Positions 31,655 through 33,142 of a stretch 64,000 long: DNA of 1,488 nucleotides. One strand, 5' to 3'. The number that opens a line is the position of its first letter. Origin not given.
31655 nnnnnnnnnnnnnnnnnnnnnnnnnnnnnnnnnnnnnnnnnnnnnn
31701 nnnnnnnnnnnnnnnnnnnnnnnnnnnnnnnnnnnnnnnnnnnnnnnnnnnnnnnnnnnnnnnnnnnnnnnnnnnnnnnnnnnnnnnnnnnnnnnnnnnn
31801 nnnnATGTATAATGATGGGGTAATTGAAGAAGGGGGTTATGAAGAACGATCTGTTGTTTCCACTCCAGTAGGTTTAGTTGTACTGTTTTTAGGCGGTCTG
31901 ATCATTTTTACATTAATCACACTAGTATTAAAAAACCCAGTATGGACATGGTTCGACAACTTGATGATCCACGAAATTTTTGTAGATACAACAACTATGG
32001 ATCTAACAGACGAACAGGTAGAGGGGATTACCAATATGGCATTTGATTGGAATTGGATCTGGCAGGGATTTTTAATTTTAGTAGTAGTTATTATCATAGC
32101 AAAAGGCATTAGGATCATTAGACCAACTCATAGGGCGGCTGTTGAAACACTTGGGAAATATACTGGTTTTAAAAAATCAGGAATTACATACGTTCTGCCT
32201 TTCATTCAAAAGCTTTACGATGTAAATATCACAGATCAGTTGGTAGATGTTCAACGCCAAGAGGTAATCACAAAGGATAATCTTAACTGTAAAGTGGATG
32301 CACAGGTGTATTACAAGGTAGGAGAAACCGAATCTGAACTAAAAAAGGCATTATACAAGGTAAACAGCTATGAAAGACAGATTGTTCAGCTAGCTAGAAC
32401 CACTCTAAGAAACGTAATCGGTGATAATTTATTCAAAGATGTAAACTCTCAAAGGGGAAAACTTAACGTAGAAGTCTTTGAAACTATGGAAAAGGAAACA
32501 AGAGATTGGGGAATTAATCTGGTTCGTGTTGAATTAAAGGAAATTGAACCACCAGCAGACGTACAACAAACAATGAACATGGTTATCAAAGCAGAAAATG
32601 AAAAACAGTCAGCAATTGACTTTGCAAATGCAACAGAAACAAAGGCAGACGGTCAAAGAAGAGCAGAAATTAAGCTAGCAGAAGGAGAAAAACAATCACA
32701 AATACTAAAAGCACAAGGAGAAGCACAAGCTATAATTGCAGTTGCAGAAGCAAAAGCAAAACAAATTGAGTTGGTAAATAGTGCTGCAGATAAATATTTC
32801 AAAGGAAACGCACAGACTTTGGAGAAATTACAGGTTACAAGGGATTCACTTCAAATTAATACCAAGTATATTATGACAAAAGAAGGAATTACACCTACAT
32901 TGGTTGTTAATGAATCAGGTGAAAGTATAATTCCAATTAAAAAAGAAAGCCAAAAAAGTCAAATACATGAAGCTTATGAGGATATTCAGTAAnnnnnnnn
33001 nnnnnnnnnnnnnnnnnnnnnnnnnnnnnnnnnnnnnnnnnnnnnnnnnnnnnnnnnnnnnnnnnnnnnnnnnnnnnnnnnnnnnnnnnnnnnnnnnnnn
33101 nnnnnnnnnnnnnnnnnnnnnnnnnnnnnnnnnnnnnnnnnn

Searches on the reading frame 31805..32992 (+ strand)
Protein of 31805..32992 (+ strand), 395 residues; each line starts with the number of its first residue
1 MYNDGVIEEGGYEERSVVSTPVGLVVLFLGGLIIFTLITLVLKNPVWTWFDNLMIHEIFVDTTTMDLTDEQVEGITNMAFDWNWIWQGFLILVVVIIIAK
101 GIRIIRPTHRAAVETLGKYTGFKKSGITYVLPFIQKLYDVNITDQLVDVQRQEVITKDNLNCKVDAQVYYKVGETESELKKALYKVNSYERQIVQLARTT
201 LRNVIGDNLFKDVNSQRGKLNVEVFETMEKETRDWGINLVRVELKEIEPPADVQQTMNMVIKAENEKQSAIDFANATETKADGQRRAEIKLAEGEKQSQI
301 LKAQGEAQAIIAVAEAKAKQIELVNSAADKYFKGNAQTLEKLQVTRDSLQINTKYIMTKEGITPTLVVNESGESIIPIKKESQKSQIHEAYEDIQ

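Call 11: search_protein_families(library=pfam, proteins=[window:31805-32992:+], max_evalue=0.01)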
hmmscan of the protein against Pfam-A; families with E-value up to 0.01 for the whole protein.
window:31805-32992:+ (395 aa): 1 family
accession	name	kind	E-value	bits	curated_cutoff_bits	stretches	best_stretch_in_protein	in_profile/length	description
PF01145.31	Band_7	-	2.2e-35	122.8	23.6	1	104-274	2-172/176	SPFH domain / Band 7 family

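Call 12: search_protein_families(library=phrogs, proteins=[window:31805-32992:+], max_evalue=0.001)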
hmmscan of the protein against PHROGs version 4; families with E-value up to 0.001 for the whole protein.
window:31805-32992:+ (395 aa): 1 family
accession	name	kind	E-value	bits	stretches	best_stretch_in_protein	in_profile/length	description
phrog_200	-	other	2.2e-21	77.4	1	88-389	87-370/379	lipoprotein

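Call 80: search_protein_families(library=padloc, proteins=[window:31805-32992:+], max_evalue=0.001)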
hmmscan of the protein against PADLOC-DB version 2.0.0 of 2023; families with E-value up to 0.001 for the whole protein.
window:31805-32992:+ (395 aa): 0 families
